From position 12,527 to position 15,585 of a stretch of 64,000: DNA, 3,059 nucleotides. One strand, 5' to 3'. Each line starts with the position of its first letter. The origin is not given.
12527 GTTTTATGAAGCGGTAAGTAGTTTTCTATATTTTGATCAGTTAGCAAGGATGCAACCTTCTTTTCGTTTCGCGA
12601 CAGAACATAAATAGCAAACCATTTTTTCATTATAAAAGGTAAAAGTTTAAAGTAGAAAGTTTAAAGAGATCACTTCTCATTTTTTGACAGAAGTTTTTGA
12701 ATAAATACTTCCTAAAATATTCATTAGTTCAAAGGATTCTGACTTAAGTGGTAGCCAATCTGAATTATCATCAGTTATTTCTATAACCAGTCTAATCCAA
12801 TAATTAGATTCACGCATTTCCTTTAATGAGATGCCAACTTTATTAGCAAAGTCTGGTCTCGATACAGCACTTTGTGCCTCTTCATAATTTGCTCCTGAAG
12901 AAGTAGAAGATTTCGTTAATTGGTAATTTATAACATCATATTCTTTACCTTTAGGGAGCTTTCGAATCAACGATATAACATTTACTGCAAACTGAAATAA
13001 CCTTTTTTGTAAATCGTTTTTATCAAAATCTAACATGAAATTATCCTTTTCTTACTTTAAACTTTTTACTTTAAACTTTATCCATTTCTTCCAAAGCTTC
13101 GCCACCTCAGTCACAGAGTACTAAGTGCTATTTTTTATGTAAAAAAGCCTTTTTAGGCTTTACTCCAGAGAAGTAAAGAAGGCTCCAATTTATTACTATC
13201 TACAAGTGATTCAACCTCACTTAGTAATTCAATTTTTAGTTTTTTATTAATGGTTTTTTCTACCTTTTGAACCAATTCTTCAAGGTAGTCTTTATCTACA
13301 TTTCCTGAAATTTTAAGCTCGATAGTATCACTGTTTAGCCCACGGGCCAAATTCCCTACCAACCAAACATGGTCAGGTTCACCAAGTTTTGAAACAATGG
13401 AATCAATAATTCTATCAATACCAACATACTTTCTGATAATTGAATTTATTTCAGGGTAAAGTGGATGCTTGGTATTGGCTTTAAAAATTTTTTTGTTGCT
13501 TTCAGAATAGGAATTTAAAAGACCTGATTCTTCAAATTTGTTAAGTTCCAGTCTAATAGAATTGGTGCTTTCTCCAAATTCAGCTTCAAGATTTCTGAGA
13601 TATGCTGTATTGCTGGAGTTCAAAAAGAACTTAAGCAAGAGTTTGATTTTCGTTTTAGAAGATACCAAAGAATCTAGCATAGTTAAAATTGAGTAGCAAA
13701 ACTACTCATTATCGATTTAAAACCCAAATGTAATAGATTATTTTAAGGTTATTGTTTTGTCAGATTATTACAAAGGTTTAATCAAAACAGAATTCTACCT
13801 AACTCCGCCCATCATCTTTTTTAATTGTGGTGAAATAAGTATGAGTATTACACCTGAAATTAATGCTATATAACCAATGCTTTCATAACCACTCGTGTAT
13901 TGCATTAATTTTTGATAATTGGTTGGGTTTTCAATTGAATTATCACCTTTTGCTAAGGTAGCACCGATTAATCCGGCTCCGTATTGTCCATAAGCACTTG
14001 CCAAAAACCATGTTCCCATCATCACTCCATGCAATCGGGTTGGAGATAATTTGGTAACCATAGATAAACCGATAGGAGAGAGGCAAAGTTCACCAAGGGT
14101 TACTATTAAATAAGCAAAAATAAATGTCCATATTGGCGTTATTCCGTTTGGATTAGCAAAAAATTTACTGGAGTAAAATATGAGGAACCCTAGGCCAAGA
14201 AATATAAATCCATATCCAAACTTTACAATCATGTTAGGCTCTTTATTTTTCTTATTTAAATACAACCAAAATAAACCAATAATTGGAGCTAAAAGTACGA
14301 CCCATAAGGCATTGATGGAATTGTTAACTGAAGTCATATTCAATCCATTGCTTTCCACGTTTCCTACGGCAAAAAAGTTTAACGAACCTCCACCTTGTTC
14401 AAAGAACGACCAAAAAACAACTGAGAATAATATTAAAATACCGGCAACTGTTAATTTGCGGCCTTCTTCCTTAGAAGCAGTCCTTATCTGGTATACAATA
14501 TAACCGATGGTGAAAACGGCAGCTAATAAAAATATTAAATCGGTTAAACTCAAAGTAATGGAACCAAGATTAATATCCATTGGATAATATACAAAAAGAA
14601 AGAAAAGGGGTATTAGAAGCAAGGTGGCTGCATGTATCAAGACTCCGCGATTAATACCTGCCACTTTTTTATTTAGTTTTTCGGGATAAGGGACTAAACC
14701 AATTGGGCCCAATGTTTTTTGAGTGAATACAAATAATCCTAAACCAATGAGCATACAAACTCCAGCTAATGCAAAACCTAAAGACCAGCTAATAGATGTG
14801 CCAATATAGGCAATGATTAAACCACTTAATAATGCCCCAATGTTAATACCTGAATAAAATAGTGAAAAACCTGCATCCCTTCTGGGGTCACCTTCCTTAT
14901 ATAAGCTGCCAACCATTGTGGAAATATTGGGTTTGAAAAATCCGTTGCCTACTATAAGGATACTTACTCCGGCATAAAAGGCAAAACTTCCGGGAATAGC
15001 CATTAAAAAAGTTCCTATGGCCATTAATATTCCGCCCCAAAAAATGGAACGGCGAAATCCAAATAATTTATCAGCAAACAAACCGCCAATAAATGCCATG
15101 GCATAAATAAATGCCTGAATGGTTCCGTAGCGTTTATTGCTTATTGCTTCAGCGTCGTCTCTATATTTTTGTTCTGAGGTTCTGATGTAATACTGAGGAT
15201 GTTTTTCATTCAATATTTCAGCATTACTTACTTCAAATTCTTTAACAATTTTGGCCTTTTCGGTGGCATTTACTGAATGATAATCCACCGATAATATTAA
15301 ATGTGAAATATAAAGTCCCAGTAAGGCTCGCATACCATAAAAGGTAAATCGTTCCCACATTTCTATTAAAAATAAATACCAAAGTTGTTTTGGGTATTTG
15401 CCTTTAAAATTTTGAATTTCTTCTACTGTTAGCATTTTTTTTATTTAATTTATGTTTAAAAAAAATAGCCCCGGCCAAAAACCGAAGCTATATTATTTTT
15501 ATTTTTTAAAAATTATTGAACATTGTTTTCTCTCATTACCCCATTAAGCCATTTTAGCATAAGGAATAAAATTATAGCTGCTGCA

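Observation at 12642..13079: A 24/25-nt inverted repeat brackets the 4HB gene upstream of upxY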

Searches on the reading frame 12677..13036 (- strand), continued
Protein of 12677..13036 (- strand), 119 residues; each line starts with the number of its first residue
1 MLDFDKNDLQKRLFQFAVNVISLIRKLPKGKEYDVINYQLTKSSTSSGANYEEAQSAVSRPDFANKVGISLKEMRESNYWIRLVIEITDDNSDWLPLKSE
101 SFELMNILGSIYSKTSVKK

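Call 85: find_encoding_contigs(protein=P0084, flank=2500, max_places=10)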
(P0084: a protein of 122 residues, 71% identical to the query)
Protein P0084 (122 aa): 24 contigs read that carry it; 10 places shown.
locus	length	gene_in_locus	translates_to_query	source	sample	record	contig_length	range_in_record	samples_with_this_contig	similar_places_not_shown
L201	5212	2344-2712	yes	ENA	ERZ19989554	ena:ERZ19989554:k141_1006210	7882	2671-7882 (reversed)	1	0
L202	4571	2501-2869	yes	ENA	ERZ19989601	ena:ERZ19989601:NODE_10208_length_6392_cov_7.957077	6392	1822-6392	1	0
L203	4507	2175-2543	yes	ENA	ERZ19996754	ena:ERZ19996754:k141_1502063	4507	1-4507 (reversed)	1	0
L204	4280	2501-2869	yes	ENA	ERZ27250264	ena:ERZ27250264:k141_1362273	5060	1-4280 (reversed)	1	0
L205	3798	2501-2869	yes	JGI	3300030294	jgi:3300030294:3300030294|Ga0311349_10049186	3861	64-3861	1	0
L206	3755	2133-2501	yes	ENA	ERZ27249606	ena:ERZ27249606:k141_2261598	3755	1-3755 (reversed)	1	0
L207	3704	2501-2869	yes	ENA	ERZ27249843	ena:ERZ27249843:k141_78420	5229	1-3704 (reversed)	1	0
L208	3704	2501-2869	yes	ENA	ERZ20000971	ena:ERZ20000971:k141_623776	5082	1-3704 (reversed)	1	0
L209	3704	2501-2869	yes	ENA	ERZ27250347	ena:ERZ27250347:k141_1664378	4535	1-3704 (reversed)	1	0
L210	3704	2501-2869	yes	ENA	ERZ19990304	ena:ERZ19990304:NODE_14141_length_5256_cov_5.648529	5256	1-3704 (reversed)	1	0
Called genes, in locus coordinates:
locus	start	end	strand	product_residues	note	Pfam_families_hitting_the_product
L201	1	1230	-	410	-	?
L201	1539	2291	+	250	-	PF20772:TACO1_YebC_N, PF01709:Transcrip_reg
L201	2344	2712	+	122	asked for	PF05635:23S_rRNA_IVP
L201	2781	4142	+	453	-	PF00144:Beta-lactamase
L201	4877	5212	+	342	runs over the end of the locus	PF04371:PAD_porph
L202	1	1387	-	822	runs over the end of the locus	PF00501:AMP-binding, PF23562:AMP-binding_C_3 (weak), PF00550:PP-binding (weak), PF01553:Acyltransferase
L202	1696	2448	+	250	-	PF20772:TACO1_YebC_N, PF01709:Transcrip_reg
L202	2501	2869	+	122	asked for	PF05635:23S_rRNA_IVP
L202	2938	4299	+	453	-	PF00144:Beta-lactamase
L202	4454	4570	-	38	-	?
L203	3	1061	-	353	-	?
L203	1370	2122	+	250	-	PF20772:TACO1_YebC_N, PF01709:Transcrip_reg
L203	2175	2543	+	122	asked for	PF05635:23S_rRNA_IVP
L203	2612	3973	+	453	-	PF00144:Beta-lactamase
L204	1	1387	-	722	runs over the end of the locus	?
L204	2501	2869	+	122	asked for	PF05635:23S_rRNA_IVP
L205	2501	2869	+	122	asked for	PF05635:23S_rRNA_IVP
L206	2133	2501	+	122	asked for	PF05635:23S_rRNA_IVP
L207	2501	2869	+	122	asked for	PF05635:23S_rRNA_IVP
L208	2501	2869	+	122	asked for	PF05635:23S_rRNA_IVP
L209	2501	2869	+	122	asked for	PF05635:23S_rRNA_IVP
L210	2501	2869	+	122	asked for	PF05635:23S_rRNA_IVP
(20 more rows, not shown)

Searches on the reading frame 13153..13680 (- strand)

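Call 4: search_protein_families(library=pfam, proteins=[window:13153-13680:-], max_evalue=0.01)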
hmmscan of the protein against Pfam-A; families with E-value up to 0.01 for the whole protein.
window:13153-13680:- (175 aa): 0 families

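Call 5: search_protein_families(library=ncbifam, proteins=[window:13153-13680:-], max_evalue=0.01)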
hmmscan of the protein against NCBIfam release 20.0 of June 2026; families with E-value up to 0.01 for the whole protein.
window:13153-13680:- (175 aa): 0 families

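Call 72: search_protein_families(library=padloc, proteins=[window:13153-13680:-], max_evalue=0.01)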
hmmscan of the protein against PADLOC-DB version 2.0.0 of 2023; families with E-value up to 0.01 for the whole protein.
window:13153-13680:- (175 aa): 4 families
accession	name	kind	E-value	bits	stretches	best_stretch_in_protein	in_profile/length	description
PDLC04368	PDC-M05A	-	1.6e-17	62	1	5-157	9-165/201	-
PDLC04372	PDC-M05A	-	3.3e-09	35.2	1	41-118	14-95/167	-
PDLC04370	PDC-M05A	-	3.1e-06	25.2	1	4-162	10-173/194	-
PDLC01866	CARF3--CARF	-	0.0048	14.9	0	10-64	139-192/207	-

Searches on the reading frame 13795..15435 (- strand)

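Call 83: search_protein_families(library=pfam, proteins=[window:13795-15435:-], max_evalue=0.00001)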
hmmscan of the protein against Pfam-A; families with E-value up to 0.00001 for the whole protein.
window:13795-15435:- (546 aa): 2 families
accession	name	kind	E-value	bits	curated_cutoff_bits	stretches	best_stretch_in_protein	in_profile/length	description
PF00854.27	PTR2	-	1.2e-54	186.2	27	1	129-502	2-387/392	POT family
PF07690.21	MFS_1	-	1.4e-18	67.4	33.4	1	110-481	45-340/347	Major Facilitator Superfamily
